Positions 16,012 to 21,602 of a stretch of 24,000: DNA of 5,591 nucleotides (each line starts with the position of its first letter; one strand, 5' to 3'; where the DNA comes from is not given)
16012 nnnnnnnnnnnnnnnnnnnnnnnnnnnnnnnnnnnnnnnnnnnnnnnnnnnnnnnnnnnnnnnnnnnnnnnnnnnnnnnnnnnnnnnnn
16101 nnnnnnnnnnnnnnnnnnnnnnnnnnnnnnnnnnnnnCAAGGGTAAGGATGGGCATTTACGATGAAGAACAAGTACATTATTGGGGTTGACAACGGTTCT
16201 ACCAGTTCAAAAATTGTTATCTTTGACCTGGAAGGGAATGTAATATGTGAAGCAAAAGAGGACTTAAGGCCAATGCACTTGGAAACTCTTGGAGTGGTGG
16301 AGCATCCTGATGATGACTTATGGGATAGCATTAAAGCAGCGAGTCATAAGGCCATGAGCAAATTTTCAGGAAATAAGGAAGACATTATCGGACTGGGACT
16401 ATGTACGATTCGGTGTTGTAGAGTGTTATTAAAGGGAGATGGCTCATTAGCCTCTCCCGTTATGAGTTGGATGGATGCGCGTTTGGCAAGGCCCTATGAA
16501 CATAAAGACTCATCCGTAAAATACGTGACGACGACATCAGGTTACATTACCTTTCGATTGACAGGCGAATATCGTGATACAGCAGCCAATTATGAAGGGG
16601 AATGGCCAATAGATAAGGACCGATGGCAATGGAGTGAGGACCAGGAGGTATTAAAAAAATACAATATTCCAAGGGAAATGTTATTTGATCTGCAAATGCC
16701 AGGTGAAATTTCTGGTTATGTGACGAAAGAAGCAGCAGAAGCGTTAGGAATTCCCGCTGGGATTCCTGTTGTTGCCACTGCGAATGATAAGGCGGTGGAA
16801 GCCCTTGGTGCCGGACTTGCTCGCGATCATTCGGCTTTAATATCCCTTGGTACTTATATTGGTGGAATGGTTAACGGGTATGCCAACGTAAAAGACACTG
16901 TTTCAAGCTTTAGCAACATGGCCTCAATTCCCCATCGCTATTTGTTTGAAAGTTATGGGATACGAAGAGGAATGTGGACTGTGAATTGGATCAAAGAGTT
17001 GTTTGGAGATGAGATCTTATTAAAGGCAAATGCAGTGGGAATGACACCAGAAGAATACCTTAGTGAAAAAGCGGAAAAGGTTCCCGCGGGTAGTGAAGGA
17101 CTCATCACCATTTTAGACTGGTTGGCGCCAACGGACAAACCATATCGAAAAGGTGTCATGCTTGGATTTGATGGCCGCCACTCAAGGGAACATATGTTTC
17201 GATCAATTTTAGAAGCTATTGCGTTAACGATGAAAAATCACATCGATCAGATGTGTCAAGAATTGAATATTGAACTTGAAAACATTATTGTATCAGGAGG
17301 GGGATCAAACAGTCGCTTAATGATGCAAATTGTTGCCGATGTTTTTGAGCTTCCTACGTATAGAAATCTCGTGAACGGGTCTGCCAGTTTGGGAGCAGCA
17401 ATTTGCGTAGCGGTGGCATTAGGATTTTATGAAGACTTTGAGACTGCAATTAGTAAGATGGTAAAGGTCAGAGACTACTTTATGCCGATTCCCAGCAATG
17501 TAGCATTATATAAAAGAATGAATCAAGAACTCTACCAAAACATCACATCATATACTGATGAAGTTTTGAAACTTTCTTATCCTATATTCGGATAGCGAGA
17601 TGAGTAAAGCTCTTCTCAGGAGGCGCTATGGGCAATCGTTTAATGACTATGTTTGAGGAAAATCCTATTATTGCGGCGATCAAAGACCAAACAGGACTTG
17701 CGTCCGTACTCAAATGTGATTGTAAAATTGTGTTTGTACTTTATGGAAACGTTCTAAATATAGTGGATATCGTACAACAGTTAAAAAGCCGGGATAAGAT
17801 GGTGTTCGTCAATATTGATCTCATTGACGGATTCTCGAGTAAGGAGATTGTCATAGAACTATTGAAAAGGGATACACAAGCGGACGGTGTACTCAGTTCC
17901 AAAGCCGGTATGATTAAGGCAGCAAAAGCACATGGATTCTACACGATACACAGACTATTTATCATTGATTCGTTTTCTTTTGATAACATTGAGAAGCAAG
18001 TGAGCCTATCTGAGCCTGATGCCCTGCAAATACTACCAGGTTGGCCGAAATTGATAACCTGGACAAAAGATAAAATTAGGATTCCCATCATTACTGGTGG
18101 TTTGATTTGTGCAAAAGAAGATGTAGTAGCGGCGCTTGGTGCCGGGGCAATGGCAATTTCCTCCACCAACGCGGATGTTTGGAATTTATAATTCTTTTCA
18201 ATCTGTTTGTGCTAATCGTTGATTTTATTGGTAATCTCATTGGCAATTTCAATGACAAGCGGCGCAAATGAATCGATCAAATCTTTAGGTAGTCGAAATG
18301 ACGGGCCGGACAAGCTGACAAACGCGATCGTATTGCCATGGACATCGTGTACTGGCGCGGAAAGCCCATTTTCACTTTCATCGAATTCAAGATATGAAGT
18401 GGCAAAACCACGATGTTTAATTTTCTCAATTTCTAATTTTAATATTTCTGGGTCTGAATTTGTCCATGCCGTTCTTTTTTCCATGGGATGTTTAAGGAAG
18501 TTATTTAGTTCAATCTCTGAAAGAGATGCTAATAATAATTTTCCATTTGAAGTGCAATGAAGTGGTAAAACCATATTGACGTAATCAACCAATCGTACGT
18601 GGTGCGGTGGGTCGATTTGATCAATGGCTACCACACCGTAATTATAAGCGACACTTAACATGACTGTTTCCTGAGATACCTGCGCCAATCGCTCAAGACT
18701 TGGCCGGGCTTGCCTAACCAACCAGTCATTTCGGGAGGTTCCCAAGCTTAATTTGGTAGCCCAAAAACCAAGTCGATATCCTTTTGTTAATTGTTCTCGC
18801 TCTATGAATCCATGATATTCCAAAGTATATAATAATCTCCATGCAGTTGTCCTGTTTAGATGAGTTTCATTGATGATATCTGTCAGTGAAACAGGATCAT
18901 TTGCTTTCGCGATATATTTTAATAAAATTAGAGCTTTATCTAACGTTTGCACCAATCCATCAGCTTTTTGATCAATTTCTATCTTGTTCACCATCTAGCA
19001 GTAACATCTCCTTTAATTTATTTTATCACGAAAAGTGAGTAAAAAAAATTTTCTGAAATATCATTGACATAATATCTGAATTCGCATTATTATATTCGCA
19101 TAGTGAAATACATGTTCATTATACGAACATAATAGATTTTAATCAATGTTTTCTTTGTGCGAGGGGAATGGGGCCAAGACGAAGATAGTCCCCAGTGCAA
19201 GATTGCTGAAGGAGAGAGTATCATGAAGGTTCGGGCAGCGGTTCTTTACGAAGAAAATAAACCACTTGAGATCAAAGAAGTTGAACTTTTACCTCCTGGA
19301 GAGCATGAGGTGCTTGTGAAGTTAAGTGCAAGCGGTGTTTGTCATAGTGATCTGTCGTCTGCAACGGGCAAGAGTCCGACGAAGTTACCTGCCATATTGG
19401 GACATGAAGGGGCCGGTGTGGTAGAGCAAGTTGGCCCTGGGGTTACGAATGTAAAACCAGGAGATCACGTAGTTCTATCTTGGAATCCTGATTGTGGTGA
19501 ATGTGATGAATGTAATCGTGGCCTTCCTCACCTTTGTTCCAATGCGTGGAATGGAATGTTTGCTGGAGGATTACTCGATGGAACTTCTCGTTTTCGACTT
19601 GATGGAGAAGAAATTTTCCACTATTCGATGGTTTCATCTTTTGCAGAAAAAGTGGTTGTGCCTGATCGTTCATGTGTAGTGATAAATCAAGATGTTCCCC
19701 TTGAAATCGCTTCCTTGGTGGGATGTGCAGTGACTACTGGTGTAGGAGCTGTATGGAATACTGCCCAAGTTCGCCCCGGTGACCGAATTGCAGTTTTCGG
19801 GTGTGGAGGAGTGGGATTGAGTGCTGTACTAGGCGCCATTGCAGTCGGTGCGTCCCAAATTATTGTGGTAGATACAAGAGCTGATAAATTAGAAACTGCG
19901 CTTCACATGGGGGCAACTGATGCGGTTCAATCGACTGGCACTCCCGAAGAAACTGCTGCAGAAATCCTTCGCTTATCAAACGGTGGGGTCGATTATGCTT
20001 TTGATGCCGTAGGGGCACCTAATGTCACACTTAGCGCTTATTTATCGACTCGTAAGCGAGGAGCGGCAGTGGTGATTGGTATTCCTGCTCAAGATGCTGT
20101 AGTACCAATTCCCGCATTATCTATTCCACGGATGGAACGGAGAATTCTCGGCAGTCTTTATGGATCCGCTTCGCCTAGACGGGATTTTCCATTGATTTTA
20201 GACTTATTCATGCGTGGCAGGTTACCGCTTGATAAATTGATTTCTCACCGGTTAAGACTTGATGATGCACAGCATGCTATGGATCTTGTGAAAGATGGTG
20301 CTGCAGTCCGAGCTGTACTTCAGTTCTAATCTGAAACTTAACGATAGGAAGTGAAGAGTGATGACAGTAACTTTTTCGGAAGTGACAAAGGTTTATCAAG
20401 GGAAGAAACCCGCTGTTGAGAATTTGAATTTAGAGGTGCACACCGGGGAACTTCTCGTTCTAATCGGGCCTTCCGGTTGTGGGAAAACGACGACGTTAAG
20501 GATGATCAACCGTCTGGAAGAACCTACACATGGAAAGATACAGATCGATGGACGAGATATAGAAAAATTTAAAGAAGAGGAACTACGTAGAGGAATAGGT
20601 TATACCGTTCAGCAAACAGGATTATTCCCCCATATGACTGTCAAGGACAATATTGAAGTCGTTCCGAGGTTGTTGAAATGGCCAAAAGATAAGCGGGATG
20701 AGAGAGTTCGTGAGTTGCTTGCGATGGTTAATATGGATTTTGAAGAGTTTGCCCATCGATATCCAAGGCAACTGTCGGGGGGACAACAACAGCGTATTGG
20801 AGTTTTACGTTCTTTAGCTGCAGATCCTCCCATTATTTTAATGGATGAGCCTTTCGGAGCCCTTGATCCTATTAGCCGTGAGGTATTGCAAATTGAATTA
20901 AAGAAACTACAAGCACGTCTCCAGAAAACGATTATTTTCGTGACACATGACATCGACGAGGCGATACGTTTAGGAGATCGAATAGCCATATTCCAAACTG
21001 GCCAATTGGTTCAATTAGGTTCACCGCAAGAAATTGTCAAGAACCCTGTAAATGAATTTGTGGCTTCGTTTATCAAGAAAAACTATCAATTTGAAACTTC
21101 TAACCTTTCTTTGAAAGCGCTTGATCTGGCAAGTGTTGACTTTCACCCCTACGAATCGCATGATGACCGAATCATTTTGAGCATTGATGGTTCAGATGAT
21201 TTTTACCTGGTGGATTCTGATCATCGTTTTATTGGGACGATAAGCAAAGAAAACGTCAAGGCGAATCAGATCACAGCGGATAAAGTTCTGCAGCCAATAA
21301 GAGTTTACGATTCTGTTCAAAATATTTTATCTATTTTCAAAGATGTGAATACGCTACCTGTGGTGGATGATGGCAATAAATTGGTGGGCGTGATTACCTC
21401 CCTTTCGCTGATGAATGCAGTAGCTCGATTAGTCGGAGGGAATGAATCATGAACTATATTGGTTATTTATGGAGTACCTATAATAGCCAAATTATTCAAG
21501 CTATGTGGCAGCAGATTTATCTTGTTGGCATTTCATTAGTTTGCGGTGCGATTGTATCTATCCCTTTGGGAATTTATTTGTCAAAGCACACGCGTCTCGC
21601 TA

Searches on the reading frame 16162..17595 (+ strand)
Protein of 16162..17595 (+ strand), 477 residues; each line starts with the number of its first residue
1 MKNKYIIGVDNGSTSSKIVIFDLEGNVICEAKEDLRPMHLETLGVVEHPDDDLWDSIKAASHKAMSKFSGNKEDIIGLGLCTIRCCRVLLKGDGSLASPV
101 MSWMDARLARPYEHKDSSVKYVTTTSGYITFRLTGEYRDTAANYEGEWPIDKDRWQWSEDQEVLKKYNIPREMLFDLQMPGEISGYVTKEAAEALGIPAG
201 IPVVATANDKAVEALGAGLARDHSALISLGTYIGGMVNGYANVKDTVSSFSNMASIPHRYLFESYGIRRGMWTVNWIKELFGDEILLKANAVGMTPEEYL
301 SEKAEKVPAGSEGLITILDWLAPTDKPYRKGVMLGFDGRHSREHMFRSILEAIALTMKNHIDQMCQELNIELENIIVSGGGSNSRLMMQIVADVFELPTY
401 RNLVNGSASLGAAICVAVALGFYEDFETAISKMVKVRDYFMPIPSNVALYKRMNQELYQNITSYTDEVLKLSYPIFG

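Call 9: search_protein_families(library=pfam, proteins=[window:16162-17595:+], max_evalue=0.001)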
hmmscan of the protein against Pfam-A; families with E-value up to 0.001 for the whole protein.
window:16162-17595:+ (477 aa): 3 families
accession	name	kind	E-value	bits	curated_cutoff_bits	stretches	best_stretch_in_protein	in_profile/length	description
PF00370.27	FGGY_N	-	2.5e-22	80.1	28.8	2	115-216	146-245/245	FGGY family of carbohydrate kinases, N-terminal domain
PF02782.22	FGGY_C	-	4.1e-21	76.1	27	1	321-419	99-197/198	FGGY family of carbohydrate kinases, C-terminal domain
PF01869.26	BcrAD_BadFG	-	0.0001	22.3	31.5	0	7-35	1-29/271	BadF/BadG/BcrA/BcrD ATPase family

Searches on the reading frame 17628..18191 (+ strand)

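Call 9: search_protein_families(library=pfam, proteins=[window:17628-18191:+], max_evalue=0.001)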
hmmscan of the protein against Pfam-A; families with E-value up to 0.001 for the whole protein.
window:17628-18191:+ (187 aa): 1 family
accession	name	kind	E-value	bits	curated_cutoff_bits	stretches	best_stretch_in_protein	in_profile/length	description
PF04309.18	G3P_antiterm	-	3.1e-57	193.2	27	1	14-185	1-173/173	Glycerol-3-phosphate responsive antiterminator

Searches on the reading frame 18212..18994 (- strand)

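Call 9: search_protein_families(library=pfam, proteins=[window:18212-18994:-], max_evalue=0.001)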
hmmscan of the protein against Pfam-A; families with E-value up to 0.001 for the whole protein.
window:18212-18994:- (260 aa): 3 families
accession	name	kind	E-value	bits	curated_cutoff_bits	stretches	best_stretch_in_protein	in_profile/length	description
PF01614.24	IclR_C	-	1.3e-31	109.9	24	1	92-255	9-173/174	Bacterial transcriptional regulator IclR C-terminal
PF09339.16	HTH_IclR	-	1.4e-13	50.8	22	1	17-67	1-51/52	IclR helix-turn-helix domain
PF01047.28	MarR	-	0.00072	19.8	24.6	0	30-70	13-53/59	MarR family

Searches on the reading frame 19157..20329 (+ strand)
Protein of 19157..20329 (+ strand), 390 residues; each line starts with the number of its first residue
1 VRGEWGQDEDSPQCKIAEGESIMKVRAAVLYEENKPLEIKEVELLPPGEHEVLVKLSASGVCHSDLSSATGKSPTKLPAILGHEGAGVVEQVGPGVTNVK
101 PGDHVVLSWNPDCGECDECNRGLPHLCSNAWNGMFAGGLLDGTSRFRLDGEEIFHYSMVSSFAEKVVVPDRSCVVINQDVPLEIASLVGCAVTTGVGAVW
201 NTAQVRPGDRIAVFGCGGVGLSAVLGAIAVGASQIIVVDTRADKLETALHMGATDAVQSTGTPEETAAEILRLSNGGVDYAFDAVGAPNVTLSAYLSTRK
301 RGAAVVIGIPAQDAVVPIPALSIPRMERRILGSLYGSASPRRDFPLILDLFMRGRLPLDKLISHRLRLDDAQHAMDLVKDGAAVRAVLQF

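Call 9: search_protein_families(library=pfam, proteins=[window:19157-20329:+], max_evalue=0.001)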
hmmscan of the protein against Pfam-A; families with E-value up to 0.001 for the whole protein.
window:19157-20329:+ (390 aa): 4 families
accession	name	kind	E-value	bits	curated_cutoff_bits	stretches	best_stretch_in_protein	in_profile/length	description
PF08240.17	ADH_N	-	1.2e-26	93.4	23.5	1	48-176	1-102/104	Alcohol dehydrogenase GroES-like domain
PF00107.32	ADH_zinc_N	-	5.9e-24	84.9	31.8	1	218-351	1-127/129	Zinc-binding dehydrogenase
PF16912.11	Glu_dehyd_C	-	2.8e-05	24.1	34.9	1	202-390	26-211/211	Glucose dehydrogenase C-terminus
PF13602.12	ADH_zinc_N_2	-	0.00015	23.2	27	1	252-383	2-128/134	Zinc-binding dehydrogenase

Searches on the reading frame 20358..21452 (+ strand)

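Call 9: search_protein_families(library=pfam, proteins=[window:20358-21452:+], max_evalue=0.001)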
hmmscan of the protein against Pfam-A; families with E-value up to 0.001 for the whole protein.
window:20358-21452:+ (364 aa): 5 families
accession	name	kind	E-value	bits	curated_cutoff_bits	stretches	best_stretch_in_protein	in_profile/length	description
PF00005.33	ABC_tran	-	2.6e-37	128.9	25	1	21-166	2-136/137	ABC transporter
PF00571.33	CBS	-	7.8e-09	36.2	24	1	314-356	12-56/57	CBS domain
PF13304.12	AAA_21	-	5.6e-07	30.3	27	0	135-198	234-299/304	AAA domain, putative AbiEii toxin, Type IV TA system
PF03215.21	Rad17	-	0.00016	22.1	23.8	1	22-52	37-67/186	Rad17 P-loop domain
PF13401.12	AAA_22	-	0.00019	22.2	27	1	29-55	4-30/130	AAA domain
